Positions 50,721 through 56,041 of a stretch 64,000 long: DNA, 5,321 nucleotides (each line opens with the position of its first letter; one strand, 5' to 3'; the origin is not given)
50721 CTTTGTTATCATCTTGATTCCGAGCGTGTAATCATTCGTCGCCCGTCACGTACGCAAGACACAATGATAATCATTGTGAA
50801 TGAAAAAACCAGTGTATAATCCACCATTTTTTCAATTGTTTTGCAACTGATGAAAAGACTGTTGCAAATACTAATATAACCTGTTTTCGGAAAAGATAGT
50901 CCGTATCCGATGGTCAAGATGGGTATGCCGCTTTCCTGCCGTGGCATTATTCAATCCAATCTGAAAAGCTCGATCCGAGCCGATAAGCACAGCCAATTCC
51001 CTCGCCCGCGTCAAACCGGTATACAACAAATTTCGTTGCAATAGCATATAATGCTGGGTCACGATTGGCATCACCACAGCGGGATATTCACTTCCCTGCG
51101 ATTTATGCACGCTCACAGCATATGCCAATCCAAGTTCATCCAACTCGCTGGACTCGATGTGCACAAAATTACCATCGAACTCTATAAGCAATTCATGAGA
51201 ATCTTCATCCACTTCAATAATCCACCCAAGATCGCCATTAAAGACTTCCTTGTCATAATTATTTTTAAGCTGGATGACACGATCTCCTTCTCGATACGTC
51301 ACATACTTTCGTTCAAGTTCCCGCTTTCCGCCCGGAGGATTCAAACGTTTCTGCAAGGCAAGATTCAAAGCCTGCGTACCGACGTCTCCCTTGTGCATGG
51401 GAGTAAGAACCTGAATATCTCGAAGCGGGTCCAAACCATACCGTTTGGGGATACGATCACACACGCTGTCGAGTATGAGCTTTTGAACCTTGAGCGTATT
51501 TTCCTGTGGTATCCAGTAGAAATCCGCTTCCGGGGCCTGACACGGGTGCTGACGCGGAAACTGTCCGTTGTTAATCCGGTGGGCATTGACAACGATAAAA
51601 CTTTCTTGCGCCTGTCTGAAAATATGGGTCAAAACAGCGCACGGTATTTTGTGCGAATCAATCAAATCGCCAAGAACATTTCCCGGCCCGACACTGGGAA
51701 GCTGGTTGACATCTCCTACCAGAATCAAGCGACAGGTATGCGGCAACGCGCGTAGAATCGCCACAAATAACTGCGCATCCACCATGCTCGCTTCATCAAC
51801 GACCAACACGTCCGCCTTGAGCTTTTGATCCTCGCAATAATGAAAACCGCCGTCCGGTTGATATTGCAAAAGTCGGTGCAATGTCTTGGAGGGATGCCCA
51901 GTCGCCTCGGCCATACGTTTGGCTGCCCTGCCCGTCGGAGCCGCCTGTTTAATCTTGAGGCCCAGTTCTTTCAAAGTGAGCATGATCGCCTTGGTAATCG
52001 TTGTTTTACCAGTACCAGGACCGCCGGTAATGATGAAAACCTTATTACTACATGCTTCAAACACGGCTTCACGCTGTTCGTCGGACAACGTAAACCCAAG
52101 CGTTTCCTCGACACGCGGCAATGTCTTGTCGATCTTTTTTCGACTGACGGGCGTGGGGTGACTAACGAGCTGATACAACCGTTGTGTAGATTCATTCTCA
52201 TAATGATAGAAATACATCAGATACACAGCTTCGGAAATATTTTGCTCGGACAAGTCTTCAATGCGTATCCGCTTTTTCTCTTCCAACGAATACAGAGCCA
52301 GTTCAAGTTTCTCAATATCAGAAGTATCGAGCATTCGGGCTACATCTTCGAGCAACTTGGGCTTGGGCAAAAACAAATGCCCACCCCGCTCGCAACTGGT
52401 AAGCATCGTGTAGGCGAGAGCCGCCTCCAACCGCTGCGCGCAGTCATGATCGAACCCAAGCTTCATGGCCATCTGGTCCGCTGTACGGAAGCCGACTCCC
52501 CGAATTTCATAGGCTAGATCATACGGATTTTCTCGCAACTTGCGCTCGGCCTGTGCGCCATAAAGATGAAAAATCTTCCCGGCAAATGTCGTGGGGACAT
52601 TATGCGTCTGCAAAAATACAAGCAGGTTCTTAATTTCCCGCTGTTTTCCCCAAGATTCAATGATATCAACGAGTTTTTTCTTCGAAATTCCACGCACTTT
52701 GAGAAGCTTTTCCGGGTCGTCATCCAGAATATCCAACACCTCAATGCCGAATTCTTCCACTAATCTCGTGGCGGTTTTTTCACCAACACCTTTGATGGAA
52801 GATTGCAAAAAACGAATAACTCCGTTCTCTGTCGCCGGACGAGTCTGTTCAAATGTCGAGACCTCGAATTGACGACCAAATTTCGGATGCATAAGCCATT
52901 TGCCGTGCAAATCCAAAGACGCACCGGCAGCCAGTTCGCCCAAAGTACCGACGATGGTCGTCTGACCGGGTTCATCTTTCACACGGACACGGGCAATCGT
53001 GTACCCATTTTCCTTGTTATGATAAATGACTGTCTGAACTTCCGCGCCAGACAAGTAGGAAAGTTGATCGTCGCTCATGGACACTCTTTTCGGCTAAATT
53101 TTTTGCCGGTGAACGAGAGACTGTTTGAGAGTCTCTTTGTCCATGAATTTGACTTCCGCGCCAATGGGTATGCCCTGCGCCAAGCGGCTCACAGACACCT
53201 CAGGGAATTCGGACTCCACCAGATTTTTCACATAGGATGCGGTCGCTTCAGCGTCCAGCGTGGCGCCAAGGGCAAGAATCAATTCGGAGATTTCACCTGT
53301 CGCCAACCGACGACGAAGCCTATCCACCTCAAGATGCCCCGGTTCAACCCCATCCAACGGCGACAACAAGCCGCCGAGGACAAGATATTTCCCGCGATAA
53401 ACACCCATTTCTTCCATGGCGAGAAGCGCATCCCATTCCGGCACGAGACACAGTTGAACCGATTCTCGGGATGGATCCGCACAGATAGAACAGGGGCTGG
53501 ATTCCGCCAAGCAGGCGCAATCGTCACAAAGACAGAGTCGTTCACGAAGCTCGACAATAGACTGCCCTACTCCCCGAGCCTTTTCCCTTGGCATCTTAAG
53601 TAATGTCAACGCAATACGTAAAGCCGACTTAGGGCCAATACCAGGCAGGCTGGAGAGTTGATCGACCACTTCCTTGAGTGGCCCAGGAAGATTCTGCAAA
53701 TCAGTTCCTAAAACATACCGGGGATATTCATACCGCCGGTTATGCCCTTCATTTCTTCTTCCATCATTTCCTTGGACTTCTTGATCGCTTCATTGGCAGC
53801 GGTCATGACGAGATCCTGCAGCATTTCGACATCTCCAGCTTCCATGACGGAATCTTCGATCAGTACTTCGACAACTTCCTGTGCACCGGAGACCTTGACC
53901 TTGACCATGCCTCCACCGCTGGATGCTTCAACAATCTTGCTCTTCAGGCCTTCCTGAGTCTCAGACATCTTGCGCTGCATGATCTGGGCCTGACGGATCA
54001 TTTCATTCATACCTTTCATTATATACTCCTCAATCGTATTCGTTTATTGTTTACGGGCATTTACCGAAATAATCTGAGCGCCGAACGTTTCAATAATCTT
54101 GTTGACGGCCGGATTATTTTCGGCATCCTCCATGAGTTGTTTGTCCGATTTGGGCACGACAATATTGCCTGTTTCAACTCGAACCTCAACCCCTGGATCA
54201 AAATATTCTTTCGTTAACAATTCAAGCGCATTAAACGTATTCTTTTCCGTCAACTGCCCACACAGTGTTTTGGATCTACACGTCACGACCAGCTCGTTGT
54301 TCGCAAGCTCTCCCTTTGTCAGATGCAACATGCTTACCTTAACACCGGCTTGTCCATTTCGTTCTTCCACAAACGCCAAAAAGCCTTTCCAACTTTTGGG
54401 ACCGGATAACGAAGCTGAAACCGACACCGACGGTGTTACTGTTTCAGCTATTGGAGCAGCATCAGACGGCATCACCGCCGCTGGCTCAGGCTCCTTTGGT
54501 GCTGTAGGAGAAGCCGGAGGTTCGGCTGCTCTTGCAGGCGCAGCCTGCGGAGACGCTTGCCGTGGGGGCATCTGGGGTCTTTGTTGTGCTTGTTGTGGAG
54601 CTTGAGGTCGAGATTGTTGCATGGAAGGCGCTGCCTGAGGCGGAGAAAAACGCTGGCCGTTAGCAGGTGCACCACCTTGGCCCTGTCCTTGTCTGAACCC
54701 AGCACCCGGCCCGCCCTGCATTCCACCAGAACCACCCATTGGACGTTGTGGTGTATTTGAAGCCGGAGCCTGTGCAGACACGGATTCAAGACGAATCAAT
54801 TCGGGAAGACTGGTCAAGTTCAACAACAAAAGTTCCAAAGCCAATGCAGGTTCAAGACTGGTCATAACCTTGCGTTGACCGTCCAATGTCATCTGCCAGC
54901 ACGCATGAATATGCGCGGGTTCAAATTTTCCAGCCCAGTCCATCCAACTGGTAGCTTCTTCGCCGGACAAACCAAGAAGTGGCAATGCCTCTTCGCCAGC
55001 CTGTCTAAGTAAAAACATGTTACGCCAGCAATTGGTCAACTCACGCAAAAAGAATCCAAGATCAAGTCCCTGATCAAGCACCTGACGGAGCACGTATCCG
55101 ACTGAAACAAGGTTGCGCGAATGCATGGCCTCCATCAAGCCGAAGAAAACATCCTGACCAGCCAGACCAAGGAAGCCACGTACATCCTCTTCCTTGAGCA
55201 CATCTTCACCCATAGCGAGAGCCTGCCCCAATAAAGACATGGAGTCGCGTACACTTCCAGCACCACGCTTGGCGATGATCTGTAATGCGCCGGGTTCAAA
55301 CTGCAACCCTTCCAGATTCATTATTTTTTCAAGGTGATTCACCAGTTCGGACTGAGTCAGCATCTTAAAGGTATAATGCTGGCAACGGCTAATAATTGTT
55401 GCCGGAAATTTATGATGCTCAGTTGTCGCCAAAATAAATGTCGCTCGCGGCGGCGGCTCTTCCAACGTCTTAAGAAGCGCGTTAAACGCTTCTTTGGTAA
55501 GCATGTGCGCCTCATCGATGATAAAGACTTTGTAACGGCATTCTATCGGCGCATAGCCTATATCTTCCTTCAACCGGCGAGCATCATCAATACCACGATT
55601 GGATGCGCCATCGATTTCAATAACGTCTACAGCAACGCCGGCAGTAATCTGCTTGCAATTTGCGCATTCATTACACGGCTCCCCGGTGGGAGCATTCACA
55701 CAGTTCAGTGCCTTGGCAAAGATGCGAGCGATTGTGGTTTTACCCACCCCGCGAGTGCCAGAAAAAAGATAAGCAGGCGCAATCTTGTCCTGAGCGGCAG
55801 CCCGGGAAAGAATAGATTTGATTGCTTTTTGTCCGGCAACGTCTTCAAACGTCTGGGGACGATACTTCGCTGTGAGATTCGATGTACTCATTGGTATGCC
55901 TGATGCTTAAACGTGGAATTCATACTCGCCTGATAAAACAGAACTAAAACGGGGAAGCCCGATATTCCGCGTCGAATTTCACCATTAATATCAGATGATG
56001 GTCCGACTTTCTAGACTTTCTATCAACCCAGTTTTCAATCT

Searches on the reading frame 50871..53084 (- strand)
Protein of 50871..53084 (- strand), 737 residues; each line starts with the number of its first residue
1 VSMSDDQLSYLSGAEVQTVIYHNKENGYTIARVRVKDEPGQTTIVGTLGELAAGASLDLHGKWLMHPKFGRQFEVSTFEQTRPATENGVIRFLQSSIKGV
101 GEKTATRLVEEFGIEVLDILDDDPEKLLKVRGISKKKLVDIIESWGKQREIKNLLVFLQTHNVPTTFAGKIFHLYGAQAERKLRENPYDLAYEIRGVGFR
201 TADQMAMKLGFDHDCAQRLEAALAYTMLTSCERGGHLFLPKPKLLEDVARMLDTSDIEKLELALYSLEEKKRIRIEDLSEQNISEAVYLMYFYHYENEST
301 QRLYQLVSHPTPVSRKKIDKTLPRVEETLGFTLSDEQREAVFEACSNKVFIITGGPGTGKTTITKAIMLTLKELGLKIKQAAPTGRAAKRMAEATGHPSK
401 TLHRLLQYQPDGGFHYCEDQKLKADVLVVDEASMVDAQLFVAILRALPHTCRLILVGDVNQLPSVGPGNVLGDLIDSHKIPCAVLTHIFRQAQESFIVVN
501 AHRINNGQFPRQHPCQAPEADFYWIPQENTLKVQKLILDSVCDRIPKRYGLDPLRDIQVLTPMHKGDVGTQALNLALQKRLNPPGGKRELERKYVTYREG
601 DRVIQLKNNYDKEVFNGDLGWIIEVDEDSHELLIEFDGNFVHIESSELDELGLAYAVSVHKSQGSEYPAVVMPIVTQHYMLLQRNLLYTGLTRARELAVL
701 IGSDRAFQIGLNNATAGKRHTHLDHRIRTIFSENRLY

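Call 79: search_protein_families(library=pfam, proteins=[window:50871-53084:-], max_evalue=1e-8)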
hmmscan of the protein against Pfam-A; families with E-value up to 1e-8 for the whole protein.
window:50871-53084:- (737 aa): 9 families
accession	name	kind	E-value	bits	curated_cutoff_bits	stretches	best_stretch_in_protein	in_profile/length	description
PF13245.12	AAA_19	-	2.8e-44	151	25.1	1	337-467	1-134/134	AAA domain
PF13604.12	AAA_30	-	7.7e-42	143.6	27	1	332-510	1-174/191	AAA domain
PF14490.11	HHH_RecD2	-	8.1e-32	109.4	27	1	147-238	1-92/92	ATP-dependent RecD2 DNA helicase HHH domain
PF23139.1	OB_YrrC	-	2.2e-23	82.4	27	1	14-83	6-76/76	ATP-dependent DNA helicase YrrC, OB-fold domain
PF18335.7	SH3_13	-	1.9e-22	79.2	41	1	573-636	1-65/65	ATP-dependent RecD-like DNA helicase SH3 domain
PF13538.12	UvrD_C_2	-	5.8e-20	71.3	27.4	1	653-701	1-52/52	UvrD-like helicase C-terminal domain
PF01443.25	Viral_helicase1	-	6.4e-12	46.2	21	0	351-465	2-100/228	Viral superfamily 1 RNA helicase core domain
PF13086.12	AAA_11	-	1.9e-11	44.7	27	0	420-465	211-253/257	AAA domain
PF14520.12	HHH_5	-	2.2e-10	41.3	27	1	96-146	6-56/57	Helix-hairpin-helix domain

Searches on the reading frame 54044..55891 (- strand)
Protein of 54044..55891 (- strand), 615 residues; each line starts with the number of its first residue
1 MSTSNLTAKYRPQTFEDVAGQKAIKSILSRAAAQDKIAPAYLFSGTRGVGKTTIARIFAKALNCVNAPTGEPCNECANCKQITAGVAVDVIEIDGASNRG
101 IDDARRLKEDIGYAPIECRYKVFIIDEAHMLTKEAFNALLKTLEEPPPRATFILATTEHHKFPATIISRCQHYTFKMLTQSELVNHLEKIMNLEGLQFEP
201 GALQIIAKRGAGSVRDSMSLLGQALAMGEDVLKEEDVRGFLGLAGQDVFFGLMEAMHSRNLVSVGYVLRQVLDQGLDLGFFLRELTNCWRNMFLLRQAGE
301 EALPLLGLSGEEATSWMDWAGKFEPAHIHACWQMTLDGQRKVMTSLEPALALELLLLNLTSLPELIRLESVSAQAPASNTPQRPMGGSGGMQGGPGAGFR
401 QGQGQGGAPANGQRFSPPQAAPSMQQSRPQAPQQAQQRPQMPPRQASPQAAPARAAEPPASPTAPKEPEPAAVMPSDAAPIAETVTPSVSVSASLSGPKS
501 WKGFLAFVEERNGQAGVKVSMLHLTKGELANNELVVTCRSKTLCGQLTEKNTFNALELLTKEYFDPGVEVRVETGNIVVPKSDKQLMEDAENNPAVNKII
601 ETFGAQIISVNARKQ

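Call 79: search_protein_families(library=pfam, proteins=[window:54044-55891:-], max_evalue=1e-8)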
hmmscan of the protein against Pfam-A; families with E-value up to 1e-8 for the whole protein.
window:54044-55891:- (615 aa): 4 families
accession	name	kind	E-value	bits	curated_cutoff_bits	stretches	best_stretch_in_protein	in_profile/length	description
PF13177.12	DNA_pol3_delta2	-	1.7e-45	155.3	27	1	21-178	2-160/161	DNA polymerase III, delta subunit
PF12169.13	DNA_pol3_gamma3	-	7.4e-27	94.3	24.4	1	233-366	2-134/143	DNA polymerase III subunits gamma and tau domain III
PF22608.2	DNAX_ATPase_lid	-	3.3e-15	56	27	1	184-229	3-48/49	DNA polymerase III clamp loader subunit, ATPase lid domain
PF00004.35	AAA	-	7.2e-11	43.1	21.2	1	42-173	2-126/131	ATPase family associated with various cellular activities (AAA)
